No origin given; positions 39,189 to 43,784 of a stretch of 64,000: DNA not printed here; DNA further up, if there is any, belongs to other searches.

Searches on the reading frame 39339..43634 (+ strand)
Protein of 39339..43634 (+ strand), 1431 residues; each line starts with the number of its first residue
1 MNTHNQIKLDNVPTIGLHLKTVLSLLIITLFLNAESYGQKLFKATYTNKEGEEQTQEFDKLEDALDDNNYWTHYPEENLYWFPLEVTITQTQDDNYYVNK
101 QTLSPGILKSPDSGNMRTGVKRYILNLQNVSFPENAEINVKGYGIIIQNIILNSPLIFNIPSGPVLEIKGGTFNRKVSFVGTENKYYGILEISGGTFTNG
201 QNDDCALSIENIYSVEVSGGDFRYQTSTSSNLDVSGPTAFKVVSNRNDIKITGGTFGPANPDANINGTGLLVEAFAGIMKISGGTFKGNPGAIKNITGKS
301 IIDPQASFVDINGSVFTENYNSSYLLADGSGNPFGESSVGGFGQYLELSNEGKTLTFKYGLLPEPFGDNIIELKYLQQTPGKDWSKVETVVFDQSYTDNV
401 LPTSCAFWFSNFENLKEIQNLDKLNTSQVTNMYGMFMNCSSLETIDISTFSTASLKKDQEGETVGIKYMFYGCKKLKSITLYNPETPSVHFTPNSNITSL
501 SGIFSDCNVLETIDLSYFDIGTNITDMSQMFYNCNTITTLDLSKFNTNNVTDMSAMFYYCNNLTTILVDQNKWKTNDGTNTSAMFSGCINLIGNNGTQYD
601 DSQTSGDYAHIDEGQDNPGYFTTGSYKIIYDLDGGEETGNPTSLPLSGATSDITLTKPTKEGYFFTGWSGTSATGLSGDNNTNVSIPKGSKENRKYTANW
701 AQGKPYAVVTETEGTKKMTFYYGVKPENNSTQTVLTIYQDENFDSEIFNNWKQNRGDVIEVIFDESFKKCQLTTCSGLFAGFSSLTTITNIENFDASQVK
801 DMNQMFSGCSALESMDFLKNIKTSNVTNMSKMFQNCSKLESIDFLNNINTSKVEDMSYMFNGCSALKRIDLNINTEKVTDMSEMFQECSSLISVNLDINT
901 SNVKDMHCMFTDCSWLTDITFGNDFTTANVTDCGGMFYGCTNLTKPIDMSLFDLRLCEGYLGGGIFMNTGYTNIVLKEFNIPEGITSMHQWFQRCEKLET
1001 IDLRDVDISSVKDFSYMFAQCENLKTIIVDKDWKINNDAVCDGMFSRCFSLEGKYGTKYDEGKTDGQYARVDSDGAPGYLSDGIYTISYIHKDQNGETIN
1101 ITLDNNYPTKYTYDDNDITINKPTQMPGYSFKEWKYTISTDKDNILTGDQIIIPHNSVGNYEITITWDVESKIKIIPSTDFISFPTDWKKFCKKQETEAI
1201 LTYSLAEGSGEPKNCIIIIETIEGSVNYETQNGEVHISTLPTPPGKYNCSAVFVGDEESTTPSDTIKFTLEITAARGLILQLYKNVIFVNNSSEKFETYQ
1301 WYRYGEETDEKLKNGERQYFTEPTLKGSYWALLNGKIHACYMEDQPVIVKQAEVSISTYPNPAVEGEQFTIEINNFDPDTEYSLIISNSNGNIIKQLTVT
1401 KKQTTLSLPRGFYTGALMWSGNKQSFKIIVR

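Call 19: search_protein_families(library=pfam, proteins=[window:39339-43634:+], max_evalue=0.001)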
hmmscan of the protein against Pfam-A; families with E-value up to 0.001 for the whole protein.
window:39339-43634:+ (1431 aa): 6 families
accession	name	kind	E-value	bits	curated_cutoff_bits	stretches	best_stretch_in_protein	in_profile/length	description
PF03382.20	DUF285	-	1.7e-58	196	25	5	775-890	3-112/120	Mycoplasma protein of unknown function, DUF285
PF13855.12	LRR_8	-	2.3e-05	24.5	27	0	859-899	20-59/61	Leucine rich repeat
PF18998.6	Flg_new_2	-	3.4e-05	24.2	23.6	0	650-702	22-71/73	Divergent InlB B-repeat domain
PF09479.16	Flg_new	-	3.7e-05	24.2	27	1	626-684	1-54/65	Listeria-Bacteroides repeat domain (List_Bact_rpt)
PF18962.6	Por_Secre_tail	-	0.00062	20.4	27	1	1359-1430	2-75/75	Secretion system C-terminal sorting domain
PF12799.13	LRR_4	-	0.0008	20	27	0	494-520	10-39/44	Leucine Rich repeats (2 copies)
